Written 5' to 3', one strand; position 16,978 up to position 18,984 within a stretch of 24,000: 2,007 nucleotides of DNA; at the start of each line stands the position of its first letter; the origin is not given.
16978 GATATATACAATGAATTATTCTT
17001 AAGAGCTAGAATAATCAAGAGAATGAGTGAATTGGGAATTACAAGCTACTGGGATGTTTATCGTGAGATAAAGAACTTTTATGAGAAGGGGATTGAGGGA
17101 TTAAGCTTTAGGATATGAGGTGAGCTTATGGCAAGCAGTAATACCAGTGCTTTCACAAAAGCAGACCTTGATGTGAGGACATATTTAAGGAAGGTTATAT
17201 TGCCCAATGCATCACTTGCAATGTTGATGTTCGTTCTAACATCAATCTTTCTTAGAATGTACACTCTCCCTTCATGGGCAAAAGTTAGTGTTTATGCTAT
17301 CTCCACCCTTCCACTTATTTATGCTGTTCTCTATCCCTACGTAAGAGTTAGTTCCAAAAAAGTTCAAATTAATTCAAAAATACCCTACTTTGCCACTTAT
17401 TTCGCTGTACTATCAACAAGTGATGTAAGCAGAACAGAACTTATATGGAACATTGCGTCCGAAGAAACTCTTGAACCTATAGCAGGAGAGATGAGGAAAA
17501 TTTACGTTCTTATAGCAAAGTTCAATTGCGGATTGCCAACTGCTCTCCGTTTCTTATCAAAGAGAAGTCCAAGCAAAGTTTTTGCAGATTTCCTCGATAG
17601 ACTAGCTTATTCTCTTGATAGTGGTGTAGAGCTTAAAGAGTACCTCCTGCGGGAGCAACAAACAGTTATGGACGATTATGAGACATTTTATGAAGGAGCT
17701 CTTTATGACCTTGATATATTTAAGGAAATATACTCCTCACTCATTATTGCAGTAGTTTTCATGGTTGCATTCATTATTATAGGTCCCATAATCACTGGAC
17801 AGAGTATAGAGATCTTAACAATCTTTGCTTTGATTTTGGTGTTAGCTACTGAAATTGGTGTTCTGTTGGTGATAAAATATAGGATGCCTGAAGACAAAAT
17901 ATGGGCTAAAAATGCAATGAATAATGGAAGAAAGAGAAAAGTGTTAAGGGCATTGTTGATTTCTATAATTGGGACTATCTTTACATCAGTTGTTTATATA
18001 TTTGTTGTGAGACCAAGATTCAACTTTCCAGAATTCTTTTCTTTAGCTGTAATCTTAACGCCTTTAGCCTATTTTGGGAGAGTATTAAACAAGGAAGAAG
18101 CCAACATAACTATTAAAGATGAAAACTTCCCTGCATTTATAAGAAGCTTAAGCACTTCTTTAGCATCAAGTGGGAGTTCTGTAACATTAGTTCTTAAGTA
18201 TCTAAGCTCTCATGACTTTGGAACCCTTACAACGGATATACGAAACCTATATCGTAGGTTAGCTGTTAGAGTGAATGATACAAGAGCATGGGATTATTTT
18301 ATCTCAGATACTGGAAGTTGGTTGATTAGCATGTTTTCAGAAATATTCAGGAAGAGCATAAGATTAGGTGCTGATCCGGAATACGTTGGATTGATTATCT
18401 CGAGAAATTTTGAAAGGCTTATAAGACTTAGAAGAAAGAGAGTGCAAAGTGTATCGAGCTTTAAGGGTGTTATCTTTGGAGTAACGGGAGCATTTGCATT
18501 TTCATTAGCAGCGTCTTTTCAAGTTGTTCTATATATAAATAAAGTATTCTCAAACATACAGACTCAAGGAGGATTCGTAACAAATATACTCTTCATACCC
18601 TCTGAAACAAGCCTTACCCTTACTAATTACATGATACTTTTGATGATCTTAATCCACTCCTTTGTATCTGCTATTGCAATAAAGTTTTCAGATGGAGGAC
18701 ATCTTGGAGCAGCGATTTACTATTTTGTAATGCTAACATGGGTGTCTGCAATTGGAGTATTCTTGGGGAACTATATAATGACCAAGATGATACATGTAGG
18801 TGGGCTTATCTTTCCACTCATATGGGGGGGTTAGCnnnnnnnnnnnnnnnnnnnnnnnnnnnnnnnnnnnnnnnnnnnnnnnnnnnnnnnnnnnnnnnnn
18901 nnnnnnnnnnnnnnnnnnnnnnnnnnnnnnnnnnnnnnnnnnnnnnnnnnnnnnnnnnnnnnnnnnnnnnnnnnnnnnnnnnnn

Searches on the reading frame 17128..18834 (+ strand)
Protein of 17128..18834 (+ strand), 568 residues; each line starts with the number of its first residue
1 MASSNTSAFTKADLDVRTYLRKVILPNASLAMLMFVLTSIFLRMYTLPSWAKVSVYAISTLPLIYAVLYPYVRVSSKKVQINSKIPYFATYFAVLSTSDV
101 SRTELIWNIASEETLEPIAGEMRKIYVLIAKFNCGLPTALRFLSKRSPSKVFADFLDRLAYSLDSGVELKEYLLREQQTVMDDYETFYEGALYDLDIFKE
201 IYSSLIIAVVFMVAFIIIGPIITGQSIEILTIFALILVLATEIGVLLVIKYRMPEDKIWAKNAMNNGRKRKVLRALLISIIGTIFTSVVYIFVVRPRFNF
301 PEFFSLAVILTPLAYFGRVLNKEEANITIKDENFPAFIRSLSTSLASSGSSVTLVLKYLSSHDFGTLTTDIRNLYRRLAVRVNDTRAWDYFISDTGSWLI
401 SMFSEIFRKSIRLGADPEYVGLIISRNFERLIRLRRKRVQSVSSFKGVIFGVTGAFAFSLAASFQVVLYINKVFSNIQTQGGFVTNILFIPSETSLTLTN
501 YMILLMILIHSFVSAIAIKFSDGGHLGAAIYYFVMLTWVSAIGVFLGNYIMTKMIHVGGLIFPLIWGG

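Call 5: search_protein_families(library=pfam, proteins=[window:17128-18834:+], max_evalue=1)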
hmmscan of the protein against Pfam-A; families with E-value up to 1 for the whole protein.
window:17128-18834:+ (568 aa): 1 family
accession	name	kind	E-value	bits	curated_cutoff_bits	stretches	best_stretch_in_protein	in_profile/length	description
PF00482.28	T2SSF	-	4.4e-14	53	25.2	2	88-216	1-124/125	Type II secretion system (T2SS), protein F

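Call 6: search_protein_families(library=ncbifam, proteins=[window:17128-18834:+], max_evalue=1)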
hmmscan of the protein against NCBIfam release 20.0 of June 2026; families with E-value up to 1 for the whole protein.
window:17128-18834:+ (568 aa): 4 families
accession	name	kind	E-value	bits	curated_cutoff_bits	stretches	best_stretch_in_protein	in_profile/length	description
NF004704.2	PRK06041.1-2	equivalog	2.5e-206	686.7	550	1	8-555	2-554/555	archaellar assembly protein ArlJ/FlaJ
NF004705.1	PRK06041.1-3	equivalog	1.4e-76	258.4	400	1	81-556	3-463/465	archaellar assembly protein ArlJ/FlaJ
NF004703.2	PRK06041.1-1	equivalog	1.3e-49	168.9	570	1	67-544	22-510/525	archaellar assembly protein ArlJ/FlaJ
NF046075.1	UpsF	equivalog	1.3e-05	24.2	400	1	31-520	40-467/484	membrane pilin protein UpsF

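Call 21: find_homologous_proteins(query=window:17128-18834:+, max_evalue=1e-30)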
Query window:17128-18834:+ (568 aa): 102 proteins with E <= 1e-30 among 8000 candidates.
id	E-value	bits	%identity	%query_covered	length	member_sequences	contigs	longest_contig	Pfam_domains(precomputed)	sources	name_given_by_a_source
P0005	0.0e+0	1206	99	100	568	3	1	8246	PF00482.29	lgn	-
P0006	0.0e+0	1106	90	100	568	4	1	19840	PF00482.29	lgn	-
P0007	1.7e-253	860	68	99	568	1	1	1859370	PF00482.29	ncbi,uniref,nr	ncbi:hypothetical protein PAP_04480 [Palaeococcus pacificus DY20341]|uniref:Type II secretion system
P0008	4.1e-244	830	64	99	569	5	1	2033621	PF00482.29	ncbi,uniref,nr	ncbi:archaellar assembly protein FlaJ [Thermococcus sp. SY098]|uniref:archaellar assembly protein Fl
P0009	3.5e-240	817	62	99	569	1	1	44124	PF00482.29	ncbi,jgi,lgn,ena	-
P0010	6.0e-239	813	63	99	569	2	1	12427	PF00482.29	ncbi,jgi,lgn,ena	-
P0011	4.6e-238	810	62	99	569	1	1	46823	PF00482.29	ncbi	ncbi:archaellar assembly protein FlaJ [Thermococcus sp.]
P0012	1.5e-237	808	62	99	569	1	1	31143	PF00482.29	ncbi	ncbi:archaellar assembly protein FlaJ [Thermococcus sp.]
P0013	1.9e-237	808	62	99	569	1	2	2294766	PF00482.29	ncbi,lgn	ncbi:archaellar assembly protein FlaJ [Thermococcus atlanticus]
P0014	3.9e-237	807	63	100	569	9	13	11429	PF00482.29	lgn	-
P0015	6.0e-237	806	63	100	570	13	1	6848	PF00482.29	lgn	-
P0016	1.6e-236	804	64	98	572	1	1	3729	PF00482.29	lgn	-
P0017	6.0e-236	803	63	100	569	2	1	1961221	PF00482.29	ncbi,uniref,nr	ncbi:Flagella-related protein FlaJ [Thermococcus sp. 2319x1]|uniref:archaellar assembly protein FlaJ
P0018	1.6e-235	801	61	99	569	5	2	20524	PF00482.29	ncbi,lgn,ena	-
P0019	2.2e-235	801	63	100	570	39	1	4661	PF00482.29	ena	-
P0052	3.0e-206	705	56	98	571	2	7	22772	PF00482.29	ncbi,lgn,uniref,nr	ncbi:archaellar assembly protein FlaJ [Palaeococcus ferrophilus]|uniref:archaellar assembly protein 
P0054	3.7e-205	701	58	98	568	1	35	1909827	PF00482.29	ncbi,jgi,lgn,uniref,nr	ncbi:flagellar assembly protein FlaJ [Pyrococcus furiosus DSM 3638]|uniref:Flagella accessory protei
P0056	1.1e-204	699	56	97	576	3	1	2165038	PF00482.29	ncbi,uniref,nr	ncbi:archaellar assembly protein FlaJ [Thermococcus aciditolerans]|uniref:Archaellar assembly protei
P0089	4.4e-195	668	53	98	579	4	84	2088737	PF00482.29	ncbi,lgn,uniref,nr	ncbi:archaeal flagella-related membrane protein J, DUF110 family [Thermococcus kodakarensis KOD1]|un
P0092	2.0e-185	636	51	95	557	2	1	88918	PF00482.29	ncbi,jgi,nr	ncbi:MAG: archaellar assembly protein FlaJ [Thermococci archaeon]|nr:archaellar assembly protein Fla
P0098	1.2e-114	402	39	97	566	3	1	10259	PF00482.29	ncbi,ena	-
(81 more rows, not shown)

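Call 22: find_encoding_contigs(protein=P0054, flank=6000, max_places=1)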
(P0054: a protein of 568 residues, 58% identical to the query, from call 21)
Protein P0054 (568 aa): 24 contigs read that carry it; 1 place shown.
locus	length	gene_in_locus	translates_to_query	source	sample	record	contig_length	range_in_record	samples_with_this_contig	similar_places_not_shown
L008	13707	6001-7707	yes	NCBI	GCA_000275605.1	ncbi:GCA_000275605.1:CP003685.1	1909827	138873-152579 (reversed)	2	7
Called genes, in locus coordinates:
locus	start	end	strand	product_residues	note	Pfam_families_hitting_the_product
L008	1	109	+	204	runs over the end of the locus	PF01917:Flagellin_arch-type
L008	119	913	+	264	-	PF01917:Flagellin_arch-type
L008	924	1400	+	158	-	-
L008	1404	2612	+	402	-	-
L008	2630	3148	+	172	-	PF01917:Flagellin_arch-type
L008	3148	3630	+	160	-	PF01917:Flagellin_arch-type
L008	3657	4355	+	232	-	PF06745:ATPase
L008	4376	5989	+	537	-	PF00437:T2SSE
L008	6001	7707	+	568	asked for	PF00482:T2SSF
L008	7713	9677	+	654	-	PF23643:TRAPPC13_C (faint)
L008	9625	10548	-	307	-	-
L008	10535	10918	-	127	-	-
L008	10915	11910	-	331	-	PF00717:Peptidase_S24 (weak)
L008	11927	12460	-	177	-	PF06510:DUF1102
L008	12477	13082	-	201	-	PF06510:DUF1102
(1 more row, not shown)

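Call 23: find_encoding_contigs(protein=P0089, flank=6000, max_places=1)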
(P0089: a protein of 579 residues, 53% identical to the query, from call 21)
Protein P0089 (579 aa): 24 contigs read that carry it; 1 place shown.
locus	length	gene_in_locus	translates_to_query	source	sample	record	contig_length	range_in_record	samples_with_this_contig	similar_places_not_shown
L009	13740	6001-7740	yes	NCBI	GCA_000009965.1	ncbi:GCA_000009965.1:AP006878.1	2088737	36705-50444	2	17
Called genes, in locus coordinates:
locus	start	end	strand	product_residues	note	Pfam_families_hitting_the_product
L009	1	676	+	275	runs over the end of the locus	PF01917:Flagellin_arch-type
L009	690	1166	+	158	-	PF05377:FlaC_arch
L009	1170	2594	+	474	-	-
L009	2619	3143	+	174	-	PF01917:Flagellin_arch-type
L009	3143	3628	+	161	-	PF01917:Flagellin_arch-type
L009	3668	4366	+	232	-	PF06745:ATPase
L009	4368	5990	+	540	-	PF00437:T2SSE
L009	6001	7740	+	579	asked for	PF00482:T2SSF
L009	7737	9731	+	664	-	PF00927:Transglut_C (faint), PF07705:CARDB (faint), PF23643:TRAPPC13_C (faint), PF26283:Ig_TRAPPC9-Trs120_4th (faint)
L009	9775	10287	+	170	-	PF01135:PCMT, PF00398:RrnaAD (weak), PF13847:Methyltransf_31, PF13649:Methyltransf_25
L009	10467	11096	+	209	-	PF00702:Hydrolase, PF08282:Hydrolase_3 (faint), PF12710:HAD, PF13419:HAD_2 (faint)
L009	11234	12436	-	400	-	PF06819:Arc_PepC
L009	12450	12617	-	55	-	PF04021:Class_IIIsignal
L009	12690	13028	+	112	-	PF04266:ASCH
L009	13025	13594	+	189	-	PF04266:ASCH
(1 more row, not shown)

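Call 24: find_encoding_contigs(protein=P0052, flank=6000, max_places=1)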
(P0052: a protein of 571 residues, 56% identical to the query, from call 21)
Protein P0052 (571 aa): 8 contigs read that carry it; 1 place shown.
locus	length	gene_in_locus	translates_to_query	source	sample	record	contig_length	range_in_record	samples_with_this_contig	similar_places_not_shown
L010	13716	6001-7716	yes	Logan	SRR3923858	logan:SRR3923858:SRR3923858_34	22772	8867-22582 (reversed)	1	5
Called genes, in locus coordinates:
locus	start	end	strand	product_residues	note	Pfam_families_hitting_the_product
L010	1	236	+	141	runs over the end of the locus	?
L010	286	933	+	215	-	PF01917:Flagellin_arch-type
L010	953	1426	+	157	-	-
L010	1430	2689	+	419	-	-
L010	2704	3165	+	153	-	PF01917:Flagellin_arch-type (weak)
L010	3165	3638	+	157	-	PF01917:Flagellin_arch-type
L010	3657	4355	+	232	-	PF06745:ATPase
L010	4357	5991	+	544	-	PF00437:T2SSE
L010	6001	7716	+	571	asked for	PF00482:T2SSF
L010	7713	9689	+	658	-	-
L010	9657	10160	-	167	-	-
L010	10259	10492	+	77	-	-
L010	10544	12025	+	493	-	PF02386:TrkH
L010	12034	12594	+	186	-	PF01261:AP_endonuc_2 (weak)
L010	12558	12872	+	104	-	-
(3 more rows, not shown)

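Call 25: find_encoding_contigs(protein=P0008, flank=6000, max_places=1)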
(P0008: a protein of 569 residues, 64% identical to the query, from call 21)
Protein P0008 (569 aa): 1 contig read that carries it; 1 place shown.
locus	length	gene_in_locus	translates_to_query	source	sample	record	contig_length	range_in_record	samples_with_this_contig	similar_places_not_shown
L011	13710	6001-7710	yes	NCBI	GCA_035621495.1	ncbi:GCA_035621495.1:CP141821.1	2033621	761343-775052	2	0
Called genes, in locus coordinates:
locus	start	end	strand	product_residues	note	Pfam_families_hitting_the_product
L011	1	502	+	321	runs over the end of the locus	PF01209:Ubie_methyltran, PF01135:PCMT, PF13489:Methyltransf_23, PF13847:Methyltransf_31, PF08241:Methyltransf_11, PF08242:Methyltransf_12, PF13649:Methyltransf_25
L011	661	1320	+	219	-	PF01917:Flagellin_arch-type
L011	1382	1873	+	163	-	PF05377:FlaC_arch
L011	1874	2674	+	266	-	PF04659:Arch_fla_DE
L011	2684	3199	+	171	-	PF01917:Flagellin_arch-type (weak)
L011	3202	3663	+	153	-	PF01917:Flagellin_arch-type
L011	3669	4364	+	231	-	PF06745:ATPase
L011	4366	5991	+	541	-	PF00437:T2SSE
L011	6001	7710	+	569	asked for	PF00482:T2SSF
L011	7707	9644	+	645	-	-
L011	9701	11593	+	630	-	PF01472:PUA, PF01507:PAPS_reduct, PF13237:Fer4_10, PF14697:Fer4_21 (weak), PF12838:Fer4_7, PF13187:Fer4_9, PF00037:Fer4 (weak), PF12837:Fer4_6 (weak), +5 more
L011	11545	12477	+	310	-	PF01978:TrmB (weak), PF24034:DUF7343, PF01047:MarR (weak), PF12802:MarR_2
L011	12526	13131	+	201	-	PF19769:CPxCG_zf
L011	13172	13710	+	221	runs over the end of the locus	PF01135:PCMT, PF00398:RrnaAD (weak), PF13847:Methyltransf_31, PF13649:Methyltransf_25 (weak)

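Call 48: find_encoding_contigs(protein=P0092, flank=6000, max_places=1)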
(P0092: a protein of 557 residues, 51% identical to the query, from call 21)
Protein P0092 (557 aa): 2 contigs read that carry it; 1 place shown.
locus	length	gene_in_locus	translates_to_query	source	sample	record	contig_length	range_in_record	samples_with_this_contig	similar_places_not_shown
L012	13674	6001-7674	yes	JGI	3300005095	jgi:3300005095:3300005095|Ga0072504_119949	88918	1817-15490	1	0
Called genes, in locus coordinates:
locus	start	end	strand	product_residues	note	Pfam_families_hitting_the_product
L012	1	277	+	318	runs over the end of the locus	PF01209:Ubie_methyltran, PF01135:PCMT (weak), PF05175:MTS (faint), PF13489:Methyltransf_23, PF13847:Methyltransf_31, PF08241:Methyltransf_11, PF08242:Methyltransf_12, PF13649:Methyltransf_25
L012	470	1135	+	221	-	PF01917:Flagellin_arch-type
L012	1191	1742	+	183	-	-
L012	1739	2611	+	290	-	PF04659:Arch_fla_DE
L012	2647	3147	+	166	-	-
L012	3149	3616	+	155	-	PF01917:Flagellin_arch-type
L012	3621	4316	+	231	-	PF06745:ATPase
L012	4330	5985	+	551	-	PF00437:T2SSE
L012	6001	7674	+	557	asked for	PF00482:T2SSF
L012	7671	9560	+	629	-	PF13584:BatD (faint)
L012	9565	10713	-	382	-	PF07690:MFS_1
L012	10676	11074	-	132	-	PF07690:MFS_1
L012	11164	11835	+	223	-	-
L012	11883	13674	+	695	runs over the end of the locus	PF00271:Helicase_C, PF22590:Cas3-like_C_2 (weak), PF19306:WHD_Lhr, PF08494:DEAD_assoc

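Call 49: find_encoding_contigs(protein=P0098, flank=6000, max_places=1)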
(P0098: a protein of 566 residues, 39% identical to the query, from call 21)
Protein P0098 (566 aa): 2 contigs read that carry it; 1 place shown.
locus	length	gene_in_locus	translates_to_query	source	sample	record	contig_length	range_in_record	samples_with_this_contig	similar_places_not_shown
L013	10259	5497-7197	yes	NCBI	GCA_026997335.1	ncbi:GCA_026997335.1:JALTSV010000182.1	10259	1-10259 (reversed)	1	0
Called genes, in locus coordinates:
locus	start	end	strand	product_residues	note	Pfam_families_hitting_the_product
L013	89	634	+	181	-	-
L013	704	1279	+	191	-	PF05377:FlaC_arch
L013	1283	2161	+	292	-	PF04659:Arch_fla_DE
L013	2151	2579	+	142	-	PF01917:Flagellin_arch-type (faint)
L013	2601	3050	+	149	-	PF01917:Flagellin_arch-type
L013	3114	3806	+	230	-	PF13481:AAA_25 (faint), PF06745:ATPase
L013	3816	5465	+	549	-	PF00437:T2SSE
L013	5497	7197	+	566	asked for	PF00482:T2SSF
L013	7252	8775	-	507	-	PF01702:TGT, PF17884:DUF5591, PF14810:TGT_C2 (weak), PF01472:PUA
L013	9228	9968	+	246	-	PF00142:Fer4_NifH (weak), PF01656:CbiA, PF02374:ArsA_ATPase, PF10609:ParA (weak), PF13614:AAA_31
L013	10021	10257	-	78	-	?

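Call 70: find_related_loci(query=A5, collection=metagenome_contigs, flank=4000)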
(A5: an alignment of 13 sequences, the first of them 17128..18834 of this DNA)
Query A5 (568 aa) in metagenome_contigs; peptide patterns used: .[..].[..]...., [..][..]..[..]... (x = any residue, [..] = any of these).
318 stretches matched a pattern; 28 encode a relative of the query (tblastn E <= 1e-3); 28 distinct loci.
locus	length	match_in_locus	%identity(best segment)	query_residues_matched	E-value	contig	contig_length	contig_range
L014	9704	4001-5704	94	1-568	0e+0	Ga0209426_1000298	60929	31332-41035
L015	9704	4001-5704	64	1-568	0e+0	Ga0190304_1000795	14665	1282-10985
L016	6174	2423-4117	63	1-565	0e+0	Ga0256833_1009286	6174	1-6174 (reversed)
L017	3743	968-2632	64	1-555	0e+0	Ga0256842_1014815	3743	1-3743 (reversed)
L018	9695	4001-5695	62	1-565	0e+0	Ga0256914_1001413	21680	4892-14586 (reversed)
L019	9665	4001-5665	63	1-555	0e+0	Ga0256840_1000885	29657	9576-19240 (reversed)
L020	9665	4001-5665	61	1-555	0e+0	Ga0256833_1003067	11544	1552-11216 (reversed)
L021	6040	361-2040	62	1-560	0e+0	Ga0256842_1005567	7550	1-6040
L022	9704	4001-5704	60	2-567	0e+0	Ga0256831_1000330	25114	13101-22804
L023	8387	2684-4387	62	1-568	0e+0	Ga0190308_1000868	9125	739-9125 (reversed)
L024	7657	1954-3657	62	1-568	0e+0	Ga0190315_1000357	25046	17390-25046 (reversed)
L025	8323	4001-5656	59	4-555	0e+0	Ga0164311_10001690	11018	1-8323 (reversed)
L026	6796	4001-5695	58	4-567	0e+0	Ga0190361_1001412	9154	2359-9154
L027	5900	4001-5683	55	1-558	0e+0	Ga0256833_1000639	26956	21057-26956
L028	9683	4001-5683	55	1-558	0e+0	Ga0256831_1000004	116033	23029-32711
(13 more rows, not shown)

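Call 101: find_encoding_contigs(protein=P0056, flank=5000, max_places=1)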
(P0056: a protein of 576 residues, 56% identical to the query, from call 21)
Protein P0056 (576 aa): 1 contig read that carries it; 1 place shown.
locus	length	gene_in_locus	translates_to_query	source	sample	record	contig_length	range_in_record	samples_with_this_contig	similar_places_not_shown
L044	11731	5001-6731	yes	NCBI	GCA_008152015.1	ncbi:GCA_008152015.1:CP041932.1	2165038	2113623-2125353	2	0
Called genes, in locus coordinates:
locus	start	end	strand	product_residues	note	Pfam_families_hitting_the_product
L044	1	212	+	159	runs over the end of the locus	-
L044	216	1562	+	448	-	PF01442:Apolipoprotein (weak), PF04659:Arch_fla_DE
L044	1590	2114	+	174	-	PF01917:Flagellin_arch-type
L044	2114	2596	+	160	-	PF01917:Flagellin_arch-type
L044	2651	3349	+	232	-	PF06745:ATPase, PF23442:DUF7125 (faint)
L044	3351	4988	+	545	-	PF00437:T2SSE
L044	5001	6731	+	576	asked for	PF00482:T2SSF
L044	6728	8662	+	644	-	PF07705:CARDB (weak)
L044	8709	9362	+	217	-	PF01135:PCMT, PF13489:Methyltransf_23 (faint), PF13649:Methyltransf_25, PF13847:Methyltransf_31, PF08241:Methyltransf_11 (faint)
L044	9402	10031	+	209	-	PF00702:Hydrolase, PF12710:HAD, PF13419:HAD_2 (faint), PF08282:Hydrolase_3 (weak)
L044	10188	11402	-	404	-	PF06819:Arc_PepC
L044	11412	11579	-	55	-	PF04021:Class_IIIsignal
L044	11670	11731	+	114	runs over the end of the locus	PF04266:ASCH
